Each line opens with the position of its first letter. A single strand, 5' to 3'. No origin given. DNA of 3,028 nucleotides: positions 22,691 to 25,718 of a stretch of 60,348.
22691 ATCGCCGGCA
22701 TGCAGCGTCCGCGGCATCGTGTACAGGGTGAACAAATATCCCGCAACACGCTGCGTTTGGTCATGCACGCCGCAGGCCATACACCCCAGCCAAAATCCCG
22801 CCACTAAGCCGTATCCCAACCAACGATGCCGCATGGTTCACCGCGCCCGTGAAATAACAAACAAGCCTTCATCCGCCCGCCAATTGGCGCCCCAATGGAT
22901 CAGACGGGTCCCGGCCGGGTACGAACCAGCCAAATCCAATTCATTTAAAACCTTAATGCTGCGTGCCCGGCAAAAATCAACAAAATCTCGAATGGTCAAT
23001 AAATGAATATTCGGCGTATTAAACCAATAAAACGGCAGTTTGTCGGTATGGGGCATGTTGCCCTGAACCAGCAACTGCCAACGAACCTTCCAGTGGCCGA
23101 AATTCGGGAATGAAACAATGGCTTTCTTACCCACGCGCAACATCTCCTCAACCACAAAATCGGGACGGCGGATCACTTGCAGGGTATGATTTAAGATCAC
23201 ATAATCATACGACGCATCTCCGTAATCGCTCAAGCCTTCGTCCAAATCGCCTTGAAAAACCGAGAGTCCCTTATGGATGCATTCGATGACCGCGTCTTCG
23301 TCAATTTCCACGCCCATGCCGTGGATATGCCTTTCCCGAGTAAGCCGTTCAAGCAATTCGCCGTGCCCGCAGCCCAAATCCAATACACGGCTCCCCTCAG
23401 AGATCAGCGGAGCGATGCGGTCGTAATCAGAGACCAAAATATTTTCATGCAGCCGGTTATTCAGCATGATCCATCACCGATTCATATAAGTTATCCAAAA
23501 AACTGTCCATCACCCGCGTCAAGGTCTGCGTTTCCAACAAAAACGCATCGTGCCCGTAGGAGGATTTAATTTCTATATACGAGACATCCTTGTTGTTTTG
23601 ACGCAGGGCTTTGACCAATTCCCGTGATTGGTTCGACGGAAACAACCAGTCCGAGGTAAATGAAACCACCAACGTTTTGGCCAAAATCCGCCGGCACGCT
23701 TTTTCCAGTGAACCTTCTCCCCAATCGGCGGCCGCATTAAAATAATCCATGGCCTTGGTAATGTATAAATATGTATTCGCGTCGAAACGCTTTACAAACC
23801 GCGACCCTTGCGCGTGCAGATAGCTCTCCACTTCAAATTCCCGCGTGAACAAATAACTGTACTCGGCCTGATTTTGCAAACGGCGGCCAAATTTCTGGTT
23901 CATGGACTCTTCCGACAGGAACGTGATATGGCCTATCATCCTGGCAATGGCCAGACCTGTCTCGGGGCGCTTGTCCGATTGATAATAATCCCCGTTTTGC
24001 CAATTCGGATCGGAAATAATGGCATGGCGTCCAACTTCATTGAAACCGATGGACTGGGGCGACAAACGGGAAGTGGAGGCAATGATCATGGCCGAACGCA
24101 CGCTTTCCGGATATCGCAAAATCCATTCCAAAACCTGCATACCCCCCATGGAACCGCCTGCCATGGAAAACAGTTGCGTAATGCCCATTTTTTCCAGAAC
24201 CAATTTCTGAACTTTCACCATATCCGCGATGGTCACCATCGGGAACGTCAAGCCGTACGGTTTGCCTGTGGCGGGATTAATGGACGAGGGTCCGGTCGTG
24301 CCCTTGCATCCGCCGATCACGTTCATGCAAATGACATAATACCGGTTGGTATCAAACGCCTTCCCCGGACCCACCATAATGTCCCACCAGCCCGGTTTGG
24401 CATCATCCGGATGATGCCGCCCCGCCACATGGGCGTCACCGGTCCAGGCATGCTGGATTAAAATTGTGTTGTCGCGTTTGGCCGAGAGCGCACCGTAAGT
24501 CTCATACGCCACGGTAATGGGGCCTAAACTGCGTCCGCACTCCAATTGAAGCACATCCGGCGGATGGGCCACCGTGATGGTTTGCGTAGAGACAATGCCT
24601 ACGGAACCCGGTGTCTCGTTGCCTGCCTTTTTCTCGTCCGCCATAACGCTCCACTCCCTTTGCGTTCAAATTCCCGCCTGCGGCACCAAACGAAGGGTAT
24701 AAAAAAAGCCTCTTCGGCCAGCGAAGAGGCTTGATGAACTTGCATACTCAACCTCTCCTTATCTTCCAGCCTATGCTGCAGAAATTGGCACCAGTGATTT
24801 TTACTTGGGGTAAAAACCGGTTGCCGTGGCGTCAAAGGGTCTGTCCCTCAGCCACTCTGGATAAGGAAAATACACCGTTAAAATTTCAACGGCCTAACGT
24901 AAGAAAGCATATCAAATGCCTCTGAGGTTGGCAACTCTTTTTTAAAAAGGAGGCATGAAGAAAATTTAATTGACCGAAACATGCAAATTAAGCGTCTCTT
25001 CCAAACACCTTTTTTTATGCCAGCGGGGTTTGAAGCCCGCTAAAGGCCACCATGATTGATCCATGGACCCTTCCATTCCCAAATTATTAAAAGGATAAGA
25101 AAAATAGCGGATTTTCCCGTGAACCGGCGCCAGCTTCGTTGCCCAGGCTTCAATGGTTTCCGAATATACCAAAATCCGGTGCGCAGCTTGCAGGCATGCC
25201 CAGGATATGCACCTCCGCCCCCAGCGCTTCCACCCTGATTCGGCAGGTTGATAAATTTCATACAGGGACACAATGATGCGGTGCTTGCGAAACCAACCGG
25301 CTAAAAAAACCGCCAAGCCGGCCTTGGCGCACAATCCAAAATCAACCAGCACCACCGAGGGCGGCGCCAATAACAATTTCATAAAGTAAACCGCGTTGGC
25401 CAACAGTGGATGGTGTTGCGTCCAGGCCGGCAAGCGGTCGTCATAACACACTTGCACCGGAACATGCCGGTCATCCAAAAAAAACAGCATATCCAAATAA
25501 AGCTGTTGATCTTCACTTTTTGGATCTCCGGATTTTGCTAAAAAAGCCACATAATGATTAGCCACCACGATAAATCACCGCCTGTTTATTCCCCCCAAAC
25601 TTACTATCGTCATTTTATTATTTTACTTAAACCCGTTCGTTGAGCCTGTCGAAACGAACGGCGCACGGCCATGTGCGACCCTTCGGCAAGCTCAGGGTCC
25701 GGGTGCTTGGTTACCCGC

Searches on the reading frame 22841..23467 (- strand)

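Call 14: search_protein_families(library=pfam, proteins=[window:22841-23467:-], max_evalue=0.001)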
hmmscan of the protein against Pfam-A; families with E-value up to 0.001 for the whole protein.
window:22841-23467:- (209 aa): 6 families
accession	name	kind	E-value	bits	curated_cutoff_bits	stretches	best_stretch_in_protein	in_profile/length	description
PF07021.18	MetW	-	3.5e-76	255.6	21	1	13-205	2-193/193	Methionine biosynthesis protein MetW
PF13847.12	Methyltransf_31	-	1.9e-11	44.3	27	1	23-115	2-103/145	Methyltransferase domain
PF13489.12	Methyltransf_23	-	1.3e-09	38.4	27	1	13-110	11-105/164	Methyltransferase domain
PF08241.18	Methyltransf_11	-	1.7e-09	38.6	21.2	1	29-115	1-89/95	Methyltransferase domain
PF13649.12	Methyltransf_25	-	3.4e-09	37.7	27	1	28-114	1-94/97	Methyltransferase domain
PF08242.18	Methyltransf_12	-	8.2e-07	30.1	30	1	29-111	1-90/98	Methyltransferase domain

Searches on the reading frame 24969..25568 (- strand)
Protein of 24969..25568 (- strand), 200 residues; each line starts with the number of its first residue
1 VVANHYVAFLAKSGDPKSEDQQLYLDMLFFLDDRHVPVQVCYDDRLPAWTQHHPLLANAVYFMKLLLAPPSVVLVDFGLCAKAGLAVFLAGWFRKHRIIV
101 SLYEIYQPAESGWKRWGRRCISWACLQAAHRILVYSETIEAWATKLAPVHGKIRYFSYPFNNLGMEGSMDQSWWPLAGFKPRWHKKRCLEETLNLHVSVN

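Call 14: search_protein_families(library=pfam, proteins=[window:24969-25568:-], max_evalue=0.001)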
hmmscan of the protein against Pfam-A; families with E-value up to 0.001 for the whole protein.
window:24969-25568:- (200 aa): 1 family
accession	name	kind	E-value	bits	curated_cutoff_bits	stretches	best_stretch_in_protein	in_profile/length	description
PF13579.12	Glyco_trans_4_4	-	8.7e-05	23.4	29.7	1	34-157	38-156/158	Glycosyl transferase 4-like domain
